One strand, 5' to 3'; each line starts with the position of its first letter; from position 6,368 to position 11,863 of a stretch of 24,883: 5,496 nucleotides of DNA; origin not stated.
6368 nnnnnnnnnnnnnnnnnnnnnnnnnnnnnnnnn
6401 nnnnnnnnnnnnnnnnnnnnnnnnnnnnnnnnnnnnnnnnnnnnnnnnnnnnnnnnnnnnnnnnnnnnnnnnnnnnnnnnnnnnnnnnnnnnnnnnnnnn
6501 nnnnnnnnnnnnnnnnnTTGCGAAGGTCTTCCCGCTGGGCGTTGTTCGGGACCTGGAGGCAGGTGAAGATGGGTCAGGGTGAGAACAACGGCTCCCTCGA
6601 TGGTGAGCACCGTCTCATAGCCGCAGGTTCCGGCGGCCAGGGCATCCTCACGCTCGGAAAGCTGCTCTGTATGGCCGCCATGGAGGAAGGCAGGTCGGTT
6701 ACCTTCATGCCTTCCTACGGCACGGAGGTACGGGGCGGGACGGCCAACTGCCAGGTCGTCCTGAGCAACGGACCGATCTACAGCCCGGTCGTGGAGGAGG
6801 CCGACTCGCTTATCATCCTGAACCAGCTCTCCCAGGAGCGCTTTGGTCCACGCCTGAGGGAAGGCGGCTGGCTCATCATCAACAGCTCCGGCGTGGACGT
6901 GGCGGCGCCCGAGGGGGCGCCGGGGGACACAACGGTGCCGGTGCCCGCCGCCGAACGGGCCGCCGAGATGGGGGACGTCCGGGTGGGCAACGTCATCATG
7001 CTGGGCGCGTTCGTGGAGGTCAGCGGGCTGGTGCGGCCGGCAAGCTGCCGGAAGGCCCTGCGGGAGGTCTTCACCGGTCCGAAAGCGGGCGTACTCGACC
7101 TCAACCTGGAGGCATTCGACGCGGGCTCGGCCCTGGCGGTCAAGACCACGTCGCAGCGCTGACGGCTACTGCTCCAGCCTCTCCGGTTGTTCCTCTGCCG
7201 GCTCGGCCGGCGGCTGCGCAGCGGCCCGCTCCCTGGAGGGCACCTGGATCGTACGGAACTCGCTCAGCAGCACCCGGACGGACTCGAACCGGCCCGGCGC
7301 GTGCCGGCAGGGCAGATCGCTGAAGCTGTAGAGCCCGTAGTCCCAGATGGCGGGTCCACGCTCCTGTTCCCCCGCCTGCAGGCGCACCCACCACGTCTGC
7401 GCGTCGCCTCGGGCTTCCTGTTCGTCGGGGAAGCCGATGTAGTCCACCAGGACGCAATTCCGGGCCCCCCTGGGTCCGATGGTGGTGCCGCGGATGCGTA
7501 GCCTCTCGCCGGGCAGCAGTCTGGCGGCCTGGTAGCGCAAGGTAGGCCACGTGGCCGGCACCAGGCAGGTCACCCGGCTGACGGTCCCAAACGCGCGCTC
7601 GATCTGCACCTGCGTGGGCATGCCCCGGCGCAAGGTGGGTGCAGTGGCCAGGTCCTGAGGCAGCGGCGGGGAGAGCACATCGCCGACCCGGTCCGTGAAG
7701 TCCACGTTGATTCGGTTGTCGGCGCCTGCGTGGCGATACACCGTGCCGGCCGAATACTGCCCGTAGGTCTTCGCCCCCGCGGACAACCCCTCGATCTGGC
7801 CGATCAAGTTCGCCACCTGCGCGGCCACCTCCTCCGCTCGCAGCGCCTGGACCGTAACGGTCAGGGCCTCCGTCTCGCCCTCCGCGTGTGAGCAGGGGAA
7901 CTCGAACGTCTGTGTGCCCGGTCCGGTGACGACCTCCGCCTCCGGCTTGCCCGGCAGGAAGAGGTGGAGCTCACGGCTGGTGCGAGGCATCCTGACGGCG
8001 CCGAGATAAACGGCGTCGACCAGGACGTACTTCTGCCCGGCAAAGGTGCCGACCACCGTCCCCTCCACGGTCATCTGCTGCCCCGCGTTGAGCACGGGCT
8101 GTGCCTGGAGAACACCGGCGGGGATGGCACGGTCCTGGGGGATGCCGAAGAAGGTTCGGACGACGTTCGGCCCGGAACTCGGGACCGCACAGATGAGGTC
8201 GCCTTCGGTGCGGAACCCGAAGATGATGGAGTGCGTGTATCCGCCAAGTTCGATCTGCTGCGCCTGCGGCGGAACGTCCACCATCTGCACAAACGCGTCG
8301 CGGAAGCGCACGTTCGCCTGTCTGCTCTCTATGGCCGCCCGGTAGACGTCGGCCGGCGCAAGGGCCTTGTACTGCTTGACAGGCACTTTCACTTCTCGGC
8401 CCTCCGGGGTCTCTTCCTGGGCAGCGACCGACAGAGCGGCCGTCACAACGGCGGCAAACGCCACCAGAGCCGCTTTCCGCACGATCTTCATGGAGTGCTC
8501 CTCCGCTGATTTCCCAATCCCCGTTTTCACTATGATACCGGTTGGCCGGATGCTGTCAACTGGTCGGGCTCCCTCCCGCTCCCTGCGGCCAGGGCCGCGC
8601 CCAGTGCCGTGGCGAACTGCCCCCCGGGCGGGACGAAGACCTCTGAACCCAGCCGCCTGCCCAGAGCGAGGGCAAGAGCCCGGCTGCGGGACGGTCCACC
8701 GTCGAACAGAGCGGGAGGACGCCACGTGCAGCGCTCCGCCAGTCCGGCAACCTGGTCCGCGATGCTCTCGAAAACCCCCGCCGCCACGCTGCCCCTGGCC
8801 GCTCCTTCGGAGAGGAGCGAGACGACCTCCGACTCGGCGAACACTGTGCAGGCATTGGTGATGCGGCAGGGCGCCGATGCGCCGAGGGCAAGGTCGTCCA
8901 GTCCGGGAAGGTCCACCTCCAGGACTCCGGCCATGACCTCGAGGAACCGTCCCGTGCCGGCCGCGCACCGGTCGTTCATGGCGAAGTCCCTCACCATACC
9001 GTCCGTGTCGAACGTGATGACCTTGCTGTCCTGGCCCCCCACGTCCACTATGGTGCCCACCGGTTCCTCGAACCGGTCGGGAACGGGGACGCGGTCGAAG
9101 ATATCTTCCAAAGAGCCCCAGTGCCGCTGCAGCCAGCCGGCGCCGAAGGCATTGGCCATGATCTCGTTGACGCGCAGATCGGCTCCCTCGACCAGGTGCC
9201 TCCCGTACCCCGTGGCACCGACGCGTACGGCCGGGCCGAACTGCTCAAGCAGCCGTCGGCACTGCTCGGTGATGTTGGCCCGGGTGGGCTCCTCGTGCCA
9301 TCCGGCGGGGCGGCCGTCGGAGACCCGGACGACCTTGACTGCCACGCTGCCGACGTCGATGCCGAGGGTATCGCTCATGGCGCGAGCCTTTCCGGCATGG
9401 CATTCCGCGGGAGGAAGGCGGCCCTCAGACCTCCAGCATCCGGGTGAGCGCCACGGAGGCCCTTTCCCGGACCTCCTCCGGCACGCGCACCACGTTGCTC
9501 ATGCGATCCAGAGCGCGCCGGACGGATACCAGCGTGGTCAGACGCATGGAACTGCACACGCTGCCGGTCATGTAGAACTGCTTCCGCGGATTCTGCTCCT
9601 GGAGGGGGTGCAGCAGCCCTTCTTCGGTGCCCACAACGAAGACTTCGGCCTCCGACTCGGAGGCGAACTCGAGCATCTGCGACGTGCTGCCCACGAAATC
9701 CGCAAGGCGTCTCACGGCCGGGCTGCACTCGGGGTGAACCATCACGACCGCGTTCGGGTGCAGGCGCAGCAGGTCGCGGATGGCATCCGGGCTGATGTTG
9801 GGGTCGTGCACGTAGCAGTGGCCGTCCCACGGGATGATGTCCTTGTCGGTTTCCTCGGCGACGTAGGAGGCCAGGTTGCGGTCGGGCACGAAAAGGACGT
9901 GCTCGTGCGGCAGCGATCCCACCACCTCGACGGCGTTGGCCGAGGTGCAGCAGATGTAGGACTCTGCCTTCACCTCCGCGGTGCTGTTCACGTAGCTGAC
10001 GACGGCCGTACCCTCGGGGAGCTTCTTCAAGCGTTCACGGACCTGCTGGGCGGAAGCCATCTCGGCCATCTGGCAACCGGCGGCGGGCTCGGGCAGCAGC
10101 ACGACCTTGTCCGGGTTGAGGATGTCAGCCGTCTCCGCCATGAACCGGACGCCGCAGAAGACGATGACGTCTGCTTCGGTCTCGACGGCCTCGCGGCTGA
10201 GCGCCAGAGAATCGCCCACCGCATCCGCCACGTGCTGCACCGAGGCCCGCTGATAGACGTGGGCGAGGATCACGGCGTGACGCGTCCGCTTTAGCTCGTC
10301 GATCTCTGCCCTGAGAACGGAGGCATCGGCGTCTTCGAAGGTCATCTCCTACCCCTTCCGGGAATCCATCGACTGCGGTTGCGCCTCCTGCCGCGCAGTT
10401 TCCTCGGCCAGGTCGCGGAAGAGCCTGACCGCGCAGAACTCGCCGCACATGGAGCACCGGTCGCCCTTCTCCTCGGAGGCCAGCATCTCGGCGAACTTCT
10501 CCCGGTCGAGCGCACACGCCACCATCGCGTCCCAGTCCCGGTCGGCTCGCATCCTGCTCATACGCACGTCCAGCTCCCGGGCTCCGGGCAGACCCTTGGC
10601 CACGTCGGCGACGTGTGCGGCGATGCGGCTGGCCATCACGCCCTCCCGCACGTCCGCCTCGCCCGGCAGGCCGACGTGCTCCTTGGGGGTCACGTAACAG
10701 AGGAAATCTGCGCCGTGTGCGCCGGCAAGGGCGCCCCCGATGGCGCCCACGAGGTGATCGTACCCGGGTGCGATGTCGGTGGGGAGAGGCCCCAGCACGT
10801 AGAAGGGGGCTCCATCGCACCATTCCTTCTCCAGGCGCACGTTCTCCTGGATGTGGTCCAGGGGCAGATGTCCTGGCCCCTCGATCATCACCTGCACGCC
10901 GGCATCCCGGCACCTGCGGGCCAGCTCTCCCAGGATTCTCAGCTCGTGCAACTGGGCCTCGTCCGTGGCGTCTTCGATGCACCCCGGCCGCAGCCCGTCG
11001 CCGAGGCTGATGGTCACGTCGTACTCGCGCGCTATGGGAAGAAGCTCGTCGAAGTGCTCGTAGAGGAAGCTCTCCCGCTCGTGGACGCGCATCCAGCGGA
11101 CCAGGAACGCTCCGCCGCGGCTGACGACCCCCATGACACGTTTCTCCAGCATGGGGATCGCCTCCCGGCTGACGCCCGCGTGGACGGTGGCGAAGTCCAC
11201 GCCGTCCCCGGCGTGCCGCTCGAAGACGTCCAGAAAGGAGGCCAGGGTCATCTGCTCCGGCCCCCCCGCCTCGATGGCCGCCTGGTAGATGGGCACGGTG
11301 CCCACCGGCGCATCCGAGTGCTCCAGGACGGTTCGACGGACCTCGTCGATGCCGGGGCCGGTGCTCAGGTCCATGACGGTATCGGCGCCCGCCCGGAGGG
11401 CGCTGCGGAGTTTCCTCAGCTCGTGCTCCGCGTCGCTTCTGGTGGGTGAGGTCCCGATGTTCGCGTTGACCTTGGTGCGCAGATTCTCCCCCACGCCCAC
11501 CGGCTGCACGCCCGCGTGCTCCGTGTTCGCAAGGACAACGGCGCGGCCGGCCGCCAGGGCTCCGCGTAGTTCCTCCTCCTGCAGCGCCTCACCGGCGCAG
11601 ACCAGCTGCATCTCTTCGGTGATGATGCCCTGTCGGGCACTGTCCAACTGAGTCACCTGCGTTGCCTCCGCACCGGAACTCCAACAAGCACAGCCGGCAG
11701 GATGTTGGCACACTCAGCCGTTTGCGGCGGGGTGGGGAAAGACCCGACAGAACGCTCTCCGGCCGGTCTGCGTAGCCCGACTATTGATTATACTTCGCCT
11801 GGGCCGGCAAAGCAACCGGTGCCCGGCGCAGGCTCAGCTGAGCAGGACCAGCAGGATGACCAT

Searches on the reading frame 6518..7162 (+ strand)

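Call 12: search_protein_families(library=pfam, proteins=[window:6518-7162:+], max_evalue=0.00001)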
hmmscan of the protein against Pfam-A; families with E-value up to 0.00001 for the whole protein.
window:6518-7162:+ (214 aa): 1 family
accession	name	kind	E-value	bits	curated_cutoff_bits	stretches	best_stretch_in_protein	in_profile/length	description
PF01558.24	POR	-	1.1e-38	133.6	27.4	1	39-204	1-172/173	Pyruvate ferredoxin/flavodoxin oxidoreductase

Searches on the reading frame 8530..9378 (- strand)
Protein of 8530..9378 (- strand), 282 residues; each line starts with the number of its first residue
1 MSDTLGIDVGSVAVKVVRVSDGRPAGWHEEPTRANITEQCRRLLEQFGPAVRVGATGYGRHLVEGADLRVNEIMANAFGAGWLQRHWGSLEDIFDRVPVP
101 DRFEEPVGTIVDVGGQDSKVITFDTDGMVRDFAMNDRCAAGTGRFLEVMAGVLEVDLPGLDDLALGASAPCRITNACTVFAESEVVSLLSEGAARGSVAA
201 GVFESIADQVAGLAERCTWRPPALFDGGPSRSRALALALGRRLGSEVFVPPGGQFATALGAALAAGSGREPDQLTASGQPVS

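Call 13: search_protein_families(library=pfam, proteins=[window:8530-9378:-], max_evalue=0.00001)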
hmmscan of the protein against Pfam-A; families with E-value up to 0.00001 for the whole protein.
window:8530-9378:- (282 aa): 1 family
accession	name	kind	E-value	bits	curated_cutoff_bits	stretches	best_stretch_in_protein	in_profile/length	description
PF01869.26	BcrAD_BadFG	-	7.1e-39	134.4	31.5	1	109-265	109-271/271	BadF/BadG/BcrA/BcrD ATPase family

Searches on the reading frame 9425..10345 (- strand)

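Call 13: search_protein_families(library=pfam, proteins=[window:9425-10345:-], max_evalue=0.00001)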
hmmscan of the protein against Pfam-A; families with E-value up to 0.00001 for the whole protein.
window:9425-10345:- (306 aa): 1 family
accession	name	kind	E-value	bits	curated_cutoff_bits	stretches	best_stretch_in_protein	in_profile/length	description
PF02445.21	NadA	-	4.2e-115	384.4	27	1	14-305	2-295/295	Quinolinate synthetase A protein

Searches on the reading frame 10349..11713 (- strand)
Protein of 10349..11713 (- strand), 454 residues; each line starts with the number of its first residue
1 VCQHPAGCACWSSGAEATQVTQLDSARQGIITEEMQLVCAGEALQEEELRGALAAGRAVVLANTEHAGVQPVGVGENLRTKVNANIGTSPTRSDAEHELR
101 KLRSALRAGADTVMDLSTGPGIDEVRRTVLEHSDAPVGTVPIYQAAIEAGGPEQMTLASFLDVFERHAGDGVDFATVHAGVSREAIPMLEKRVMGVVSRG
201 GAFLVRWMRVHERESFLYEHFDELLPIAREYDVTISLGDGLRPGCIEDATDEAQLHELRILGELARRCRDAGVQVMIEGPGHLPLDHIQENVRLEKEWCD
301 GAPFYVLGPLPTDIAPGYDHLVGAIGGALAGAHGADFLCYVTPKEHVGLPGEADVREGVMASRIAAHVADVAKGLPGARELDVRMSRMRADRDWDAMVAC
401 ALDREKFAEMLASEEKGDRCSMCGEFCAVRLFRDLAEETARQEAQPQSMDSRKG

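Call 13: search_protein_families(library=pfam, proteins=[window:10349-11713:-], max_evalue=0.00001)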
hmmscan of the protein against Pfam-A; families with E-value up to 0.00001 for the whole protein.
window:10349-11713:- (454 aa): 1 family
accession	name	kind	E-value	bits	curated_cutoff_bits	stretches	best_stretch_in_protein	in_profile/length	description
PF01964.24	ThiC_Rad_SAM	-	1.4e-180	601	25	1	21-433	1-419/420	Radical SAM ThiC family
